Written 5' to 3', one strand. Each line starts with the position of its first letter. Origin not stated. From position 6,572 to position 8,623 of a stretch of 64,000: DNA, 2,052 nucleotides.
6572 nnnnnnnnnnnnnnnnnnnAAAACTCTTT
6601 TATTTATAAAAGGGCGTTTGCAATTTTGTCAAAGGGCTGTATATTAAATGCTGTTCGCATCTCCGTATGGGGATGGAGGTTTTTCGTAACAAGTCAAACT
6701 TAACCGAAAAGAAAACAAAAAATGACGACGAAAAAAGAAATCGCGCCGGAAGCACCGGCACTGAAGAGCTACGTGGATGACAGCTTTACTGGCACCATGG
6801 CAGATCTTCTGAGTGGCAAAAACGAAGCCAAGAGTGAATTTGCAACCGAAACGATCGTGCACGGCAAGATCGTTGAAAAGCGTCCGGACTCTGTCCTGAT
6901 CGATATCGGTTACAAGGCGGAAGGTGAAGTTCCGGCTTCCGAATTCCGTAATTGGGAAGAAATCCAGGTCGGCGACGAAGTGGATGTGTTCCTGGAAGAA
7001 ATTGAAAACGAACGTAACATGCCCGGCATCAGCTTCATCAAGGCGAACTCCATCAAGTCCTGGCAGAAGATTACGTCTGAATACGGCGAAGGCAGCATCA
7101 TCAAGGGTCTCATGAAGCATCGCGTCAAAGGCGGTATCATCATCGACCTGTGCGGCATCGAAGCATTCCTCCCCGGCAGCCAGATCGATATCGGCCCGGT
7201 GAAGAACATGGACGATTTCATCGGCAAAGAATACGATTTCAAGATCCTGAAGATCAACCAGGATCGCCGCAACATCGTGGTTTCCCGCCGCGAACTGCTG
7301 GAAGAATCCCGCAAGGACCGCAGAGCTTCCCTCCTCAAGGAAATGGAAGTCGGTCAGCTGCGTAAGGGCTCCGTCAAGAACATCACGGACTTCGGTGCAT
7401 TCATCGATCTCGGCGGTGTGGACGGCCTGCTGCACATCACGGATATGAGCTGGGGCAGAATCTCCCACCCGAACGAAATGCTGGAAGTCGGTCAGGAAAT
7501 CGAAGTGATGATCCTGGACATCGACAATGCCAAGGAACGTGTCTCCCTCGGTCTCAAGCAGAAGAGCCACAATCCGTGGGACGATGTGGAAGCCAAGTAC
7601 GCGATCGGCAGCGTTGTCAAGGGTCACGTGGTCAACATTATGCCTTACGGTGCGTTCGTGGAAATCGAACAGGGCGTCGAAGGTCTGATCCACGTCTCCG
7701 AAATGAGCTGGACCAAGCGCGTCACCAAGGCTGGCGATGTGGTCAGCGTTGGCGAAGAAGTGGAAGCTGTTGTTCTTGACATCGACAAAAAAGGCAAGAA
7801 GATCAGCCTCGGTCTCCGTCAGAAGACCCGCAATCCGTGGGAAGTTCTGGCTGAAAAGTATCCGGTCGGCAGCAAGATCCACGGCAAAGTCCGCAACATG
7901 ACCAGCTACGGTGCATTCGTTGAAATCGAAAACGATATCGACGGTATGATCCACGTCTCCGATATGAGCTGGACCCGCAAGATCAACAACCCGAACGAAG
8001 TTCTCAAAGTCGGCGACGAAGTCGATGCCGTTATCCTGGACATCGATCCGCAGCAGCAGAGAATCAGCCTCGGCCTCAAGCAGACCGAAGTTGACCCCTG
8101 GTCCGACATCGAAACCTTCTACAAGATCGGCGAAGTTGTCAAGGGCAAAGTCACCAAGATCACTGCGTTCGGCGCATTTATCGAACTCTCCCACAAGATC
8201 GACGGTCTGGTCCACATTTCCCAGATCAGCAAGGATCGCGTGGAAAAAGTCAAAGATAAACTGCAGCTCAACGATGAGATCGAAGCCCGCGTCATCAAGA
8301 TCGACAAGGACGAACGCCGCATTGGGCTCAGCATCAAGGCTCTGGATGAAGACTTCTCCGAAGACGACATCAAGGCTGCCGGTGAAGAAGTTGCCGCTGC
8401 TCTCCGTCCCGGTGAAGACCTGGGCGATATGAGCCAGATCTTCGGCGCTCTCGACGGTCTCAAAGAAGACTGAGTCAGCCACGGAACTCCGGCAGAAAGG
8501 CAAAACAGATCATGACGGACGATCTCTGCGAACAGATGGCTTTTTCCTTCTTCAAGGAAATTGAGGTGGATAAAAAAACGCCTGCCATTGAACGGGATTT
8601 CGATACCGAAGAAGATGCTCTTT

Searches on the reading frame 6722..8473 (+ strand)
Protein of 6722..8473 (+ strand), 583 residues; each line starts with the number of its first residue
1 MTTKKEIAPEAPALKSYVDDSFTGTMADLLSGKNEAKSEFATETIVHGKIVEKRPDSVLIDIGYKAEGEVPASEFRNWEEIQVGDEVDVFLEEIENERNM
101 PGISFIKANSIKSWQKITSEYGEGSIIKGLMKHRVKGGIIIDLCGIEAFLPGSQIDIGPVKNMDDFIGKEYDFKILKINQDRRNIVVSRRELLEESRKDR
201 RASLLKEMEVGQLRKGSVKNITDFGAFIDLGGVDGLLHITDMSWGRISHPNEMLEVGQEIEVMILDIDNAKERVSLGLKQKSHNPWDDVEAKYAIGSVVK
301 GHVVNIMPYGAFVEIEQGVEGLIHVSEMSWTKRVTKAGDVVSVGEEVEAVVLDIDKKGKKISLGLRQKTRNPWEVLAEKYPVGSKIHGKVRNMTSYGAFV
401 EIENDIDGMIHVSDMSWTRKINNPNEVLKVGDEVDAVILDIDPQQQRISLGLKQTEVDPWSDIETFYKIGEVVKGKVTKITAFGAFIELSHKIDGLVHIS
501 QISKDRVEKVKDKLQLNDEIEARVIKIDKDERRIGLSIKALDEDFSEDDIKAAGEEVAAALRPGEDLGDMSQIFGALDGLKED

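Call 54: search_protein_families(library=pfam, proteins=[window:6722-8473:+], max_evalue=0.00001)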
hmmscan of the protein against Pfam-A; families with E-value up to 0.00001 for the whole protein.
window:6722-8473:+ (583 aa): 5 families
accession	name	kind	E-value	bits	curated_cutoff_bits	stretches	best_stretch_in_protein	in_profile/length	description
PF00575.29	S1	-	1.3e-101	333.5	22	6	468-539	3-74/74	S1 RNA binding domain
PF23459.1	S1_RRP5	-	1.3e-29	103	27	1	296-361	4-68/72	RRP5 S1 domain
PF21710.3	Spt6_S1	-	4.1e-16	59.5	27.5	0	293-368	14-89/91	Spt6, S1/OB domain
PF13509.12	S1_2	-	1e-12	48.4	21.8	0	210-262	1-46/61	S1 domain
PF17092.11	PCB_OB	-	2e-10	41.8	27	0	283-344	18-90/111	Penicillin-binding protein OB-like domain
